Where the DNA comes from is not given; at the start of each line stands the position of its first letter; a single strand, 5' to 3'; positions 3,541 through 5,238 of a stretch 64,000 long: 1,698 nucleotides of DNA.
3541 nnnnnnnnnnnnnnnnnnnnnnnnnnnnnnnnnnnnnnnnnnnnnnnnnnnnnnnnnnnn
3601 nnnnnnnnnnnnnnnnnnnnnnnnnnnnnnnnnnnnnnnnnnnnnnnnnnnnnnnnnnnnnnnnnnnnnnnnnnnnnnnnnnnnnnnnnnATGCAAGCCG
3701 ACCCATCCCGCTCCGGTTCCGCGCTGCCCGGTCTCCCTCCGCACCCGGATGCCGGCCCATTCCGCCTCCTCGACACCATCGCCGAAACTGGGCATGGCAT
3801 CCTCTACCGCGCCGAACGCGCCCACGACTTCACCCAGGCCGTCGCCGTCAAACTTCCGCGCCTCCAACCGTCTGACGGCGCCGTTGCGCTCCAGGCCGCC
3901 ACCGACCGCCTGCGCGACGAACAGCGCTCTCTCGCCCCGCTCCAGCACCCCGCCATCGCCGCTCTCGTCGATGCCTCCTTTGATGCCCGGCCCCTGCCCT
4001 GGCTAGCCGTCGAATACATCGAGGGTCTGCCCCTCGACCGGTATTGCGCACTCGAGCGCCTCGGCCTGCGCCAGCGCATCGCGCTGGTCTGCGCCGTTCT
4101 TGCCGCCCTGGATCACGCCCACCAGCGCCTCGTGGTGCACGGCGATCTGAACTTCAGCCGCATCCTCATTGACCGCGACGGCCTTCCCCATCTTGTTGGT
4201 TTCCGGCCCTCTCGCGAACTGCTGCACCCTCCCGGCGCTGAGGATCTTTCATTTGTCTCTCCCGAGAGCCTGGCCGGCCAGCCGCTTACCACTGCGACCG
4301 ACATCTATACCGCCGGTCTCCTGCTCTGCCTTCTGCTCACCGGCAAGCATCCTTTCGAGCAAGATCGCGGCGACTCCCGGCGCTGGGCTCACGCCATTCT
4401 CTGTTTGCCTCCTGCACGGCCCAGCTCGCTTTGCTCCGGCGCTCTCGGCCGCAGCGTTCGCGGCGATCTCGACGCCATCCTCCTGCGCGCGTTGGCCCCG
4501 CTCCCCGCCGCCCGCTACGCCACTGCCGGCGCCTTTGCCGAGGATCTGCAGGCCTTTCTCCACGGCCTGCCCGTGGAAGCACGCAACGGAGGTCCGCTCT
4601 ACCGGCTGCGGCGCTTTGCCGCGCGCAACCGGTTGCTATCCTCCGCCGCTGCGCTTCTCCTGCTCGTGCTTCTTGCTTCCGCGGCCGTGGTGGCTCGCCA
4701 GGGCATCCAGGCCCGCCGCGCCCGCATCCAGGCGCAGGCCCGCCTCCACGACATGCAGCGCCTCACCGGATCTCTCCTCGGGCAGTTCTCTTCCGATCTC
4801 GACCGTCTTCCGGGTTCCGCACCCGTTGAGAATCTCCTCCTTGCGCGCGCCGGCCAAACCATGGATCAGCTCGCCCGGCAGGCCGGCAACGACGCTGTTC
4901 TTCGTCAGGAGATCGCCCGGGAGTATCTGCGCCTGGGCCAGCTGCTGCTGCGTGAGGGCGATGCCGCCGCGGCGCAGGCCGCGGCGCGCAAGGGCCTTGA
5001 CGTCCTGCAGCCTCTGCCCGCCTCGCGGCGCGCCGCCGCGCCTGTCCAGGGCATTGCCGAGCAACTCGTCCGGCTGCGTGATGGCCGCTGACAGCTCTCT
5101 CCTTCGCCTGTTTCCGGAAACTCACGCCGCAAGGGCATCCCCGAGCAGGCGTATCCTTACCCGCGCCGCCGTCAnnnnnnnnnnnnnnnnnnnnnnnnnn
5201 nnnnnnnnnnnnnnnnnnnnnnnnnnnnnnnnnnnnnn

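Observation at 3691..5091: Intact but catalytically dead pseudokinase, paralogous to the convergent TPR kinase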

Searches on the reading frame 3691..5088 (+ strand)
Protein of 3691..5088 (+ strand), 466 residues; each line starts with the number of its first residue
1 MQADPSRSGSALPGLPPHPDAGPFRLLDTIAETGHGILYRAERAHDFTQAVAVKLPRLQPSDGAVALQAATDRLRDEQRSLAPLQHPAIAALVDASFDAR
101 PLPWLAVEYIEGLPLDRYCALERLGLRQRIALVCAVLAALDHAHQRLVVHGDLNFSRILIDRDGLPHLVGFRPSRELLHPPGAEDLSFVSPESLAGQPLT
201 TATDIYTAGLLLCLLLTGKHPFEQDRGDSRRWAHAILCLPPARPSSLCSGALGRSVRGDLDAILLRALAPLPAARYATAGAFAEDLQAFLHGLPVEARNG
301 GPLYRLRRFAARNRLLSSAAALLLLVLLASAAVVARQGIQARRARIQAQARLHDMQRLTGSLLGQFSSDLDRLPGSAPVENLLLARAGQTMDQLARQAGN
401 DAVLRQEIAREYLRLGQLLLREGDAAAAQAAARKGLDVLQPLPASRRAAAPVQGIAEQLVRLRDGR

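Call 5: search_protein_families(library=pfam, proteins=[window:3691-5088:+], max_evalue=0.01)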
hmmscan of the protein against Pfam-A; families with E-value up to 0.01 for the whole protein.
window:3691-5088:+ (466 aa): 2 families
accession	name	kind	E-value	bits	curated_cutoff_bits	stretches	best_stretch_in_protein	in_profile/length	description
PF00069.31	Pkinase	-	8.8e-18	65.1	31.7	1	48-231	24-206/263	Protein kinase domain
PF07714.23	PK_Tyr_Ser-Thr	-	2.7e-09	37.2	23.1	1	36-224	13-207/258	Protein tyrosine and serine/threonine kinase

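Call 8: find_homologous_proteins(query=window:3691-5088:+, max_evalue=0.001)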
Query window:3691-5088:+ (466 aa): 142 proteins with E <= 0.001 among 8000 candidates; the best 120 are listed.
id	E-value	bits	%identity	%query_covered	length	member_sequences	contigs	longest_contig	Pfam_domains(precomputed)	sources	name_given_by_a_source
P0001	5.1e-292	987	99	100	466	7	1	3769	PF07714.24,PF00069.32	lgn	-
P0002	3.0e-136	473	54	95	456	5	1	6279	PF07714.24,PF00069.32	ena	-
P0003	4.8e-130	453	55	91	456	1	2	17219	PF07714.24,PF00069.32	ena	-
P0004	1.0e-126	442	52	96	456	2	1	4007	PF06293.21,PF07714.24,PF00069.32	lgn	-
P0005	9.6e-95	337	48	97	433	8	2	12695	PF00069.32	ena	-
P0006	3.2e-94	335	51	91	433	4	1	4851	-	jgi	-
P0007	1.4e-61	227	35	85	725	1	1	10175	PF14559.13,PF07714.24,PF13431.13,PF00069.32,PF13414.13,PF00515.35,PF03109.23,PF13424.13,PF13181.13,PF07719.24,PF01636.30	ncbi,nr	ncbi:MAG TPA: serine/threonine-protein kinase [Pyrinomonadaceae bacterium]|nr:serine/threonine-prote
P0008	2.4e-50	190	39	68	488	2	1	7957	PF07714.24,PF00069.32,PF03109.23,PF01636.30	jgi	jgi:serine/threonine protein kinase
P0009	5.2e-50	189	33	89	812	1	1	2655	PF07714.24,PF00069.32,PF00515.35,PF03109.23,PF13176.13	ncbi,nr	ncbi:MAG: protein kinase, partial [Acidobacteriota bacterium]|nr:protein kinase [Acidobacteriota bac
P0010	7.2e-49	185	38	85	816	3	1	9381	PF24885.2,PF13428.13,PF13374.13,PF07721.21,PF14559.13,PF07714.24,PF00069.32,PF17874.8,PF00515.35,PF03109.23,PF13424.13,PF13432.13,PF13181.13,PF07719.24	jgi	jgi:eukaryotic-like serine/threonine-protein kinase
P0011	9.6e-49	185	33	90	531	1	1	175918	PF07714.24,PF00069.32,PF03109.23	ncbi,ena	-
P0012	4.1e-48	183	36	92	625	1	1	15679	PF07714.24,PF00069.32,PF03109.23,PF01636.30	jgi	jgi:serine/threonine protein kinase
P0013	3.2e-47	180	37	64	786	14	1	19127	PF13176.13,PF24885.2,PF13374.13,PF14559.13,PF07714.24,PF00069.32,PF17874.8,PF00515.35,PF03109.23,PF13424.13,PF13181.13,PF07719.24,PF01636.30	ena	-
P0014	7.2e-47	179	36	88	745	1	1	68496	PF07714.24,PF00069.32,PF03109.23,PF01636.30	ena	-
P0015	6.8e-46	176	40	56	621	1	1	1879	PF07714.24,PF00069.32,PF03109.23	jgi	-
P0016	6.8e-45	172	36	91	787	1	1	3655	PF07714.24,PF00069.32,PF00515.35,PF03109.23,PF13424.13,PF24885.2,PF13374.13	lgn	-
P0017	1.7e-42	164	37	71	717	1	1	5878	PF07714.24,PF00069.32,PF17874.8,PF03109.23,PF13424.13,PF24885.2,PF13181.13,PF07719.24,PF01636.30,PF13374.13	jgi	jgi:eukaryotic-like serine/threonine-protein kinase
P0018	7.1e-42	162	33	81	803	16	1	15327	PF07714.24,PF00069.32,PF17874.8,PF03109.23,PF13424.13,PF07719.24,PF01636.30,PF13374.13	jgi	-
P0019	1.2e-41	162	36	65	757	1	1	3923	PF13176.13,PF24885.2,PF13374.13,PF07721.21,PF07714.24,PF00069.32,PF17874.8,PF00515.35,PF03109.23,PF13424.13,PF13181.13,PF07719.24,PF01636.30,PF13174.13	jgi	-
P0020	3.1e-41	160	33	87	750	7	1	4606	PF07714.24,PF00069.32,PF00515.35,PF03109.23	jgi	jgi:non-specific serine/threonine protein kinase/serine/threonine-protein kinase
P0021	7.5e-41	159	37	65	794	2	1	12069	PF13414.13,PF13176.13,PF24885.2,PF13428.13,PF13374.13,PF07721.21,PF14559.13,PF07714.24,PF00069.32,PF10516.16,PF17874.8,PF00515.35,PF03109.23,PF13424.13,PF13432.13,PF13181.13,PF07719.24,PF13174.13,PF20308.5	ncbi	ncbi:MAG: tetratricopeptide repeat protein, partial [Vicinamibacterales bacterium]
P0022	8.0e-41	159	32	87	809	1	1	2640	PF13176.13,PF24885.2,PF13428.13,PF13374.13,PF14559.13,PF07714.24,PF00069.32,PF17874.8,PF00515.35,PF03109.23,PF13424.13,PF13432.13,PF13181.13,PF07719.24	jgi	jgi:tetratricopeptide (TPR) repeat protein/predicted Ser/Thr protein kinase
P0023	6.3e-40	156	37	63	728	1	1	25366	PF07714.24,PF00069.32,PF00515.35,PF13424.13,PF13181.13,PF07719.24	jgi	-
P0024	9.3e-40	155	33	74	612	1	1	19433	PF07714.24,PF00069.32,PF03109.23,PF01636.30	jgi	jgi:serine/threonine protein kinase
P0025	4.3e-39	153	34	69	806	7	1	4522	PF07714.24,PF00069.32,PF03109.23,PF01636.30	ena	-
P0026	4.7e-39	153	40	65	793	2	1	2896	PF06293.21,PF07714.24,PF00069.32,PF00515.35,PF03109.23,PF13424.13,PF13181.13,PF07719.24,PF13374.13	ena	-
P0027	5.9e-39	153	33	63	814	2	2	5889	PF07714.24,PF00069.32,PF03109.23,PF13424.13,PF14531.13,PF13181.13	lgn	-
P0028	7.1e-39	152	35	65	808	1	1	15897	PF13176.13,PF24885.2,PF13428.13,PF13374.13,PF07714.24,PF00069.32,PF17874.8,PF00515.35,PF03109.23,PF13424.13,PF13432.13,PF13181.13,PF07719.24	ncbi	ncbi:MAG: tetratricopeptide repeat protein [Salinibacter sp.]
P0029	9.1e-39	152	35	66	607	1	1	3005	PF07714.24,PF00069.32,PF03109.23,PF01636.30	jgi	-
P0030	1.5e-38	151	34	88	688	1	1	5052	PF07714.24,PF00069.32,PF03109.23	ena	-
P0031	6.0e-38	149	33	85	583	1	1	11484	PF07714.24,PF00069.32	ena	-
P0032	4.7e-37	146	31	88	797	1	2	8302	PF07714.24,PF00069.32,PF03109.23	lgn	-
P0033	1.7e-36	145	31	92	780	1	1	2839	PF07714.24,PF00069.32,PF03109.23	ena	-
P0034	3.8e-36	143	30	62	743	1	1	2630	PF07714.24,PF00069.32,PF03109.23,PF13424.13,PF24885.2,PF13428.13,PF07719.24,PF13374.13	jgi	jgi:tetratricopeptide (TPR) repeat protein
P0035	6.7e-36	143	32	71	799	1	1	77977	PF07714.24,PF00069.32,PF00515.35,PF07719.24,PF01636.30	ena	-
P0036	1.4e-35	142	36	80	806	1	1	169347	PF07714.24,PF00069.32,PF03109.23,PF13424.13,PF24885.2,PF13374.13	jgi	jgi:tetratricopeptide (TPR) repeat protein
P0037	1.5e-35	141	35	63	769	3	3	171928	PF07714.24,PF00069.32,PF03109.23,PF01636.30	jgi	jgi:tRNA A-37 threonylcarbamoyl transferase component Bud32/predicted negative regulator of RcsB-dep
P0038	6.1e-35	139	38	60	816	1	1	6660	PF07714.24,PF00069.32,PF00515.35,PF13424.13,PF13181.13,PF07719.24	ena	-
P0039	2.5e-34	137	38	57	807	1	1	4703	PF07714.24,PF00069.32,PF03109.23,PF13424.13,PF07719.24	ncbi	ncbi:MAG: serine/threonine-protein kinase, partial [Caldimonas sp.]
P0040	1.9e-32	131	31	67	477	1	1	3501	PF07714.24,PF00069.32,PF03109.23,PF01636.30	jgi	jgi:serine/threonine protein kinase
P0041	2.9e-32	131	31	85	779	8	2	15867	PF13176.13,PF24885.2,PF13374.13,PF07714.24,PF00069.32,PF17874.8,PF00515.35,PF03109.23,PF13424.13,PF13181.13,PF07719.24,PF01636.30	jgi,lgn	jgi:tetratricopeptide (TPR) repeat protein/predicted Ser/Thr protein kinase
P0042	2.6e-31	128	35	67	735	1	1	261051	PF07714.24,PF00069.32,PF03109.23,PF13424.13,PF24885.2,PF13374.13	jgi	-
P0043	7.5e-30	123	32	91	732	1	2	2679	PF07714.24,PF00069.32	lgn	-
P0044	9.0e-28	116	30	90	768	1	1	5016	PF07714.24,PF00069.32,PF03109.23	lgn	-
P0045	2.6e-27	114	32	85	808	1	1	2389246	PF13176.13,PF24885.2,PF13428.13,PF13374.13,PF07721.21,PF14559.13,PF07714.24,PF00069.32,PF17874.8,PF00515.35,PF03109.23,PF12895.14,PF13424.13,PF13432.13,PF13181.13,PF07719.24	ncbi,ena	-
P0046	6.2e-27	113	33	62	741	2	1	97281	PF07714.24,PF00069.32,PF00158.33,PF25601.2,PF03109.23,PF14532.13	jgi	jgi:transcriptional regulator with AAA-type ATPase domain/serine/threonine protein kinase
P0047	3.3e-25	107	38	43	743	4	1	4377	PF07714.24,PF00069.32,PF03109.23,PF01636.30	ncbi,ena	-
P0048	1.8e-24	105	36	63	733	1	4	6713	PF07714.24,PF00069.32,PF13424.13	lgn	-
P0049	1.2e-23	102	31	66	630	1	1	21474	PF06293.21,PF07714.24,PF00069.32,PF07719.24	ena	-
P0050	3.6e-22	97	32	88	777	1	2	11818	PF07714.24,PF00069.32,PF03109.23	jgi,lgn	jgi:serine/threonine-protein kinase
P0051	1.8e-21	95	31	75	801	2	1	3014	PF07714.24,PF00069.32,PF00515.35,PF03109.23,PF13424.13,PF13176.13,PF24885.2,PF13181.13,PF07719.24,PF13374.13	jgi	-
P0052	2.4e-21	95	31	56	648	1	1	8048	PF07714.24,PF00069.32,PF14326.12,PF03109.23,PF17667.8,PF01636.30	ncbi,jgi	jgi:predicted Ser/Thr protein kinase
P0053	2.5e-20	91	31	67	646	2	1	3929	PF07714.24,PF00069.32,PF13424.13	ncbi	ncbi:MAG: serine/threonine-protein kinase, partial [Planctomycetota bacterium]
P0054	9.8e-20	89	31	57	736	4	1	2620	PF07714.24,PF00069.32,PF03109.23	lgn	-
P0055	4.5e-19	87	32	55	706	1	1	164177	PF07714.24,PF00069.32,PF23381.2,PF25173.2,PF00400.39,PF17667.8,PF23414.2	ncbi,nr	ncbi:MAG: serine/threonine-protein kinase [Planctomycetes bacterium]|nr:serine/threonine-protein kin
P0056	6.0e-19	87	36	48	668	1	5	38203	PF07714.24,PF00069.32,PF01636.30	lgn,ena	-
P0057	3.6e-18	84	27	94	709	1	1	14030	PF07714.24,PF00069.32,PF03109.23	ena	-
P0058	8.3e-18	83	32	58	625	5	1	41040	PF07714.24,PF00069.32,PF03109.23,PF01636.30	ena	-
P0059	8.3e-17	80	33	57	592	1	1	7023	PF07714.24,PF00069.32,PF03109.23,PF03793.25,PF01636.30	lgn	-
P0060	1.2e-16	79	33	44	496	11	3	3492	PF07714.24,PF00069.32,PF01636.30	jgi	jgi:eukaryotic-like serine/threonine-protein kinase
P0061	2.3e-16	78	31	61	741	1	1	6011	PF07714.24,PF00069.32,PF01636.30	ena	-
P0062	7.9e-16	77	30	60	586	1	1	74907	PF07714.24,PF00069.32,PF07638.18,PF08281.19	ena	-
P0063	1.0e-15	76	31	53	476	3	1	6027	PF07714.24,PF00069.32,PF01636.30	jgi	jgi:serine/threonine-protein kinase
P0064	3.5e-15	74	30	58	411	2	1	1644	PF06293.21,PF07714.24,PF00069.32,PF03109.23,PF01636.30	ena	-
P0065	4.3e-15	74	32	56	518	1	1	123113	PF07714.24,PF00069.32,PF01636.30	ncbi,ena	-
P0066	7.2e-15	73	32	57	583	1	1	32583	PF07714.24,PF00069.32,PF03109.23,PF03793.25,PF01636.30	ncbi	-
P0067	2.5e-13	68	32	44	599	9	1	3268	PF07714.24,PF00069.32,PF03109.23,PF01636.30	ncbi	ncbi:MAG: protein kinase domain-containing protein [Thermomicrobiales bacterium]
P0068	5.2e-13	67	29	43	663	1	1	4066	PF07714.24,PF00069.32,PF03109.23,PF03793.25,PF01636.30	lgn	-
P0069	6.6e-13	67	30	59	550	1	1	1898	PF07714.24,PF00069.32,PF03109.23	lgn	-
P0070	2.3e-12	65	31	56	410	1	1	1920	PF07714.24,PF00069.32,PF03109.23,PF03793.25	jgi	jgi:serine/threonine-protein kinase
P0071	2.7e-12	65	32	58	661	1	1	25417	PF07714.24,PF00069.32,PF03109.23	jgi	jgi:tRNA A-37 threonylcarbamoyl transferase component Bud32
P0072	6.4e-12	64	32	58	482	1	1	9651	PF07714.24,PF00069.32,PF03109.23,PF01636.30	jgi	-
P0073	1.2e-11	63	30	63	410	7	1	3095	PF07714.24,PF00069.32,PF03109.23,PF01636.30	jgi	-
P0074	3.5e-11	61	28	56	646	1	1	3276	PF00672.31,PF07714.24,PF00069.32,PF03109.23,PF00512.32,PF00072.31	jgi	jgi:DNA-binding response OmpR family regulator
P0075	5.6e-11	61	30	55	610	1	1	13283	PF07714.24,PF00069.32,PF17667.8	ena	-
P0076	1.1e-10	60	29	56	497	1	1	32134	PF07714.24,PF00069.32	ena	-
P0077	1.1e-10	60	30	47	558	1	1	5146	PF07714.24,PF00069.32,PF03109.23,PF14531.13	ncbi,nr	ncbi:MAG: protein kinase [Chloroflexi bacterium]|nr:protein kinase [Chloroflexota bacterium]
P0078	1.1e-10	59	31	57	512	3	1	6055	PF07714.24,PF00069.32,PF03109.23,PF03793.25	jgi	jgi:eukaryotic-like serine/threonine-protein kinase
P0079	1.9e-10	59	32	45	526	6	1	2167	PF07714.24,PF00069.32,PF03109.23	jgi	-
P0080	4.0e-10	58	31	57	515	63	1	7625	PF07714.24,PF00069.32,PF03109.23,PF03793.25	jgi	jgi:eukaryotic-like serine/threonine-protein kinase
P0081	4.5e-10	58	29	57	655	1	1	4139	PF07714.24,PF00069.32,PF03109.23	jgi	jgi:eukaryotic-like serine/threonine-protein kinase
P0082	4.7e-10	57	36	43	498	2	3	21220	PF07714.24,PF00069.32,PF03109.23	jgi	jgi:serine/threonine-protein kinase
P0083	5.9e-10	57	27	70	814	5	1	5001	PF14559.13,PF07714.24,PF13431.13,PF00069.32,PF13424.13,PF13432.13,PF13428.13,PF07719.24,PF13174.13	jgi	jgi:serine/threonine protein kinase/Flp pilus assembly protein TadD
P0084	7.3e-10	57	29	59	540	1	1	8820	PF07714.24,PF00069.32,PF03109.23,PF17667.8,PF01636.30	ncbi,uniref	ncbi:serine/threonine-protein kinase [Actinophytocola sp.]|uniref:serine/threonine-protein kinase n=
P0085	8.7e-10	57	32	56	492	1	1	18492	PF07714.24,PF00069.32,PF03109.23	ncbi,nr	ncbi:MAG TPA: serine/threonine-protein kinase [Streptosporangiaceae bacterium]|nr:serine/threonine-p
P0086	9.8e-10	56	29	56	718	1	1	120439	PF07714.24,PF00069.32,PF03109.23,PF01636.30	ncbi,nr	ncbi:MAG: protein kinase [Anaerolineales bacterium]|nr:protein kinase [Anaerolineales bacterium]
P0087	1.7e-9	56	30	57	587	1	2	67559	PF07714.24,PF00069.32,PF03109.23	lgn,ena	-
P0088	1.8e-9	56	32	45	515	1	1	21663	PF07714.24,PF00069.32,PF03109.23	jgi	jgi:eukaryotic-like serine/threonine-protein kinase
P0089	2.2e-9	55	29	60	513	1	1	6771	PF07714.24,PF00069.32,PF03109.23,PF02393.22,PF24684.2,PF01436.28,PF25021.2,PF06739.18,PF08450.19,PF01636.30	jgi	jgi:serine/threonine-protein kinase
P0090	2.4e-9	55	28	53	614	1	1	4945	PF07714.24,PF00069.32,PF03109.23,PF03793.25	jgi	jgi:serine/threonine-protein kinase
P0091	3.0e-9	55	32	47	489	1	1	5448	PF07714.24,PF00069.32,PF03109.23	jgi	jgi:serine/threonine-protein kinase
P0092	3.7e-9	55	30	55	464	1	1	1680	PF07714.24,PF00069.32,PF22888.2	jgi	jgi:serine/threonine-protein kinase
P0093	8.9e-9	53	30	58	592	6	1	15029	PF07714.24,PF00069.32,PF03109.23,PF08239.18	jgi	-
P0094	1.1e-8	53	32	34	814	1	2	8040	PF14559.13,PF07714.24,PF00069.32,PF00515.35,PF12895.14,PF13424.13,PF13432.13,PF13428.13,PF13181.13,PF07719.24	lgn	-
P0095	1.6e-8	52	31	49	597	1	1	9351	PF07714.24,PF00069.32,PF03109.23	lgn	-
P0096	1.7e-8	52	30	58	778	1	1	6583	PF07714.24,PF00069.32,PF08308.18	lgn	-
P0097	2.5e-8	52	28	57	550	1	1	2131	PF07714.24,PF00069.32,PF03109.23,PF03793.25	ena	-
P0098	2.7e-8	52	31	58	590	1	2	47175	PF07714.24,PF00069.32,PF03109.23,PF08239.18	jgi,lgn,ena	-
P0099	4.6e-8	51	32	47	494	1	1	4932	PF07714.24,PF00069.32,PF03109.23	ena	-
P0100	5.9e-8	51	28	61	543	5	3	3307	PF07714.24,PF00069.32,PF03109.23,PF03793.25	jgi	jgi:serine/threonine-protein kinase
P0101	1.1e-7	50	29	57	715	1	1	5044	PF07714.24,PF00069.32,PF17667.8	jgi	jgi:serine/threonine-protein kinase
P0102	3.2e-7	48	32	44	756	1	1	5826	PF07714.24,PF00069.32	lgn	-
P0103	3.9e-7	48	25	56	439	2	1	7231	PF07714.24,PF00069.32,PF03109.23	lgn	-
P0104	5.7e-7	47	31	44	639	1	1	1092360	PF07714.24,PF00069.32,PF03109.23,PF03793.25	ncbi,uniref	ncbi:Stk1 family PASTA domain-containing Ser/Thr kinase [Streptomyces sp. NPDC057445]|uniref:Stk1 fa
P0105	6.6e-7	47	30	57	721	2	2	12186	PF07714.24,PF00069.32,PF02743.25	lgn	-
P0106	9.0e-7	47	27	57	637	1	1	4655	PF07714.24,PF00069.32,PF03109.23,PF14531.13,PF01636.30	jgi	jgi:serine/threonine protein kinase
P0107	1.1e-6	46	31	44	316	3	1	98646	PF07714.24,PF00069.32,PF03109.23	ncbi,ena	-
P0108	1.1e-6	46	27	43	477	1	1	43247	PF07714.24,PF00069.32,PF03109.23,PF03793.25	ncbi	-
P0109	1.4e-6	46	33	47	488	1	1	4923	PF07714.24,PF00069.32,PF03109.23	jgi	jgi:serine/threonine-protein kinase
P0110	2.0e-6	46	29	72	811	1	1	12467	PF07714.24,PF00069.32,PF03109.23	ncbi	ncbi:MAG: serine/threonine-protein kinase [Planctomycetota bacterium]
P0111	2.1e-6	45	32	47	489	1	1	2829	PF07714.24,PF00069.32,PF03109.23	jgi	jgi:eukaryotic-like serine/threonine-protein kinase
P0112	2.2e-6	45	32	47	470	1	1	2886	PF07714.24,PF00069.32,PF03109.23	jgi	-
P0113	2.8e-6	45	28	57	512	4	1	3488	PF07714.24,PF00069.32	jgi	jgi:serine/threonine protein kinase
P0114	3.4e-6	45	32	49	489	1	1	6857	PF07714.24,PF00069.32,PF03109.23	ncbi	ncbi:MAG: serine/threonine-protein kinase [Streptosporangiaceae bacterium]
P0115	4.4e-6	44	32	47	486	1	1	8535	PF07714.24,PF00069.32,PF03109.23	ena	-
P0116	4.5e-6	44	32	47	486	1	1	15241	PF07714.24,PF00069.32,PF03109.23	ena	-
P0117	4.6e-6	44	32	47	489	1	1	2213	PF07714.24,PF00069.32,PF03109.23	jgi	jgi:serine/threonine-protein kinase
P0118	4.7e-6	44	32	47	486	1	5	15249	PF07714.24,PF00069.32,PF03109.23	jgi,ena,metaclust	jgi:eukaryotic-like serine/threonine-protein kinase|metaclust:\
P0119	4.8e-6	44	32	47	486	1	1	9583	PF07714.24,PF00069.32,PF03109.23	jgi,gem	-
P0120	5.0e-6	44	32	47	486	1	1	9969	PF07714.24,PF00069.32,PF03109.23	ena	-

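Call 11: find_encoding_contigs(protein=P0003, flank=10000, max_places=3)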
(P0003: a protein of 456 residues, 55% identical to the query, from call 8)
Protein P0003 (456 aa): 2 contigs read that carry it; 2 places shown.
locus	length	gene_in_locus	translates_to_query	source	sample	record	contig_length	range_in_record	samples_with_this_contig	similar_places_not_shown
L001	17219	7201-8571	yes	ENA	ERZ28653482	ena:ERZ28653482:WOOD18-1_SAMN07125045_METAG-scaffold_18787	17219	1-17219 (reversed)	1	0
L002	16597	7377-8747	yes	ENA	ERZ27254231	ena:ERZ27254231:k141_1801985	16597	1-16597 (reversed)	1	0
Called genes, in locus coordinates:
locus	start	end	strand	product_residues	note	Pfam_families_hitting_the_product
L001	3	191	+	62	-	?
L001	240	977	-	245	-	PF09335:VTT_dom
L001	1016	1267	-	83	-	-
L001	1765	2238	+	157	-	PF00072:Response_reg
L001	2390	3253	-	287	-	PF05229:SCPU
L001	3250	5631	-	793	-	PF00577:Usher, PF13953:PapC_C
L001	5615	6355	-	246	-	PF00345:PapD_N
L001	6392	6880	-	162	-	PF05229:SCPU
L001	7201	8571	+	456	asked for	PF00069:Pkinase, PF07714:PK_Tyr_Ser-Thr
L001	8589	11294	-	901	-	PF00069:Pkinase, PF07714:PK_Tyr_Ser-Thr, PF03109:ABC1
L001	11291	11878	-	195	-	PF07638:Sigma70_ECF, PF08281:Sigma70_r4_2 (weak)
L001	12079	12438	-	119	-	-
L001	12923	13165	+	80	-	PF13701:DDE_Tnp_1_4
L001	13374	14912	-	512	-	PF02321:OEP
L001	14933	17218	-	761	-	?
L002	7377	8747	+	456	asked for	PF00069:Pkinase, PF07714:PK_Tyr_Ser-Thr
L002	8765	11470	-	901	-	PF00069:Pkinase, PF07714:PK_Tyr_Ser-Thr, PF03109:ABC1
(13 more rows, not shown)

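Call 12: find_encoding_contigs(protein=P0005, flank=10000, max_places=3)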
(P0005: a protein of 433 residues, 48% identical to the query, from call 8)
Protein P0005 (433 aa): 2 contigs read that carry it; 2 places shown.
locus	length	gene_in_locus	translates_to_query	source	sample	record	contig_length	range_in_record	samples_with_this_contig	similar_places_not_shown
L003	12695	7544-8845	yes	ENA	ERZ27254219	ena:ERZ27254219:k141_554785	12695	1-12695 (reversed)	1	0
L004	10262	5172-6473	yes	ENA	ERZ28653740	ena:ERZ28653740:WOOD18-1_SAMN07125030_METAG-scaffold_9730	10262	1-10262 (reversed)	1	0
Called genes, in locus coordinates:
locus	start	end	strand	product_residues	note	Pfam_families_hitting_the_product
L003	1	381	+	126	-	?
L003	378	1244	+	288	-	-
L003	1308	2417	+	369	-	PF13776:DUF4172, PF02661:Fic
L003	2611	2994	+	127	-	PF12728:HTH_17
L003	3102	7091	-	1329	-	PF05345:He_PIG, PF09430:EMC7_beta-sandw (faint), PF13620:CarboxypepD_reg (weak), PF22904:NOMO1-like_2nd (weak)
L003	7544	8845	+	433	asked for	PF00069:Pkinase (weak)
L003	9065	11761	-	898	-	PF00069:Pkinase, PF07714:PK_Tyr_Ser-Thr, PF01636:APH (faint), PF03109:ABC1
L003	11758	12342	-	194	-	PF07638:Sigma70_ECF, PF08281:Sigma70_r4_2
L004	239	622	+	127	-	PF12728:HTH_17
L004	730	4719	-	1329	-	PF05345:He_PIG, PF09430:EMC7_beta-sandw (faint), PF13620:CarboxypepD_reg (weak), PF22904:NOMO1-like_2nd (weak)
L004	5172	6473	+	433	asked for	PF00069:Pkinase (weak)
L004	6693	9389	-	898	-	PF00069:Pkinase, PF07714:PK_Tyr_Ser-Thr, PF01636:APH (faint), PF03109:ABC1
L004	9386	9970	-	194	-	PF07638:Sigma70_ECF, PF08281:Sigma70_r4_2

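Call 13: find_encoding_contigs(protein=P0002, flank=10000, max_places=2)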
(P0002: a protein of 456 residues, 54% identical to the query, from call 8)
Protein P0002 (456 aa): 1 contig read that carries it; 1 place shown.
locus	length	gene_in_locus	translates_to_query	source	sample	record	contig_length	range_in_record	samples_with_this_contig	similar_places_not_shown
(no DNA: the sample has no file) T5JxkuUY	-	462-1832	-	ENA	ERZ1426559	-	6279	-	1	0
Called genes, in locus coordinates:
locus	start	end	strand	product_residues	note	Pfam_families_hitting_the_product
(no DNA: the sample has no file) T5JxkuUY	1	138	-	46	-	?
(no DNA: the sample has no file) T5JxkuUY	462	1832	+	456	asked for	PF00069:Pkinase, PF07714:PK_Tyr_Ser-Thr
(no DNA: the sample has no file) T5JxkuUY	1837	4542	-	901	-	PF00069:Pkinase, PF07714:PK_Tyr_Ser-Thr, PF03109:ABC1, PF13431:TPR_17 (faint)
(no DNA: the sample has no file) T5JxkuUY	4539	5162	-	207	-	PF07638:Sigma70_ECF, PF08281:Sigma70_r4_2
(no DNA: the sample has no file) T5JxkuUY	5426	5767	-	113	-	-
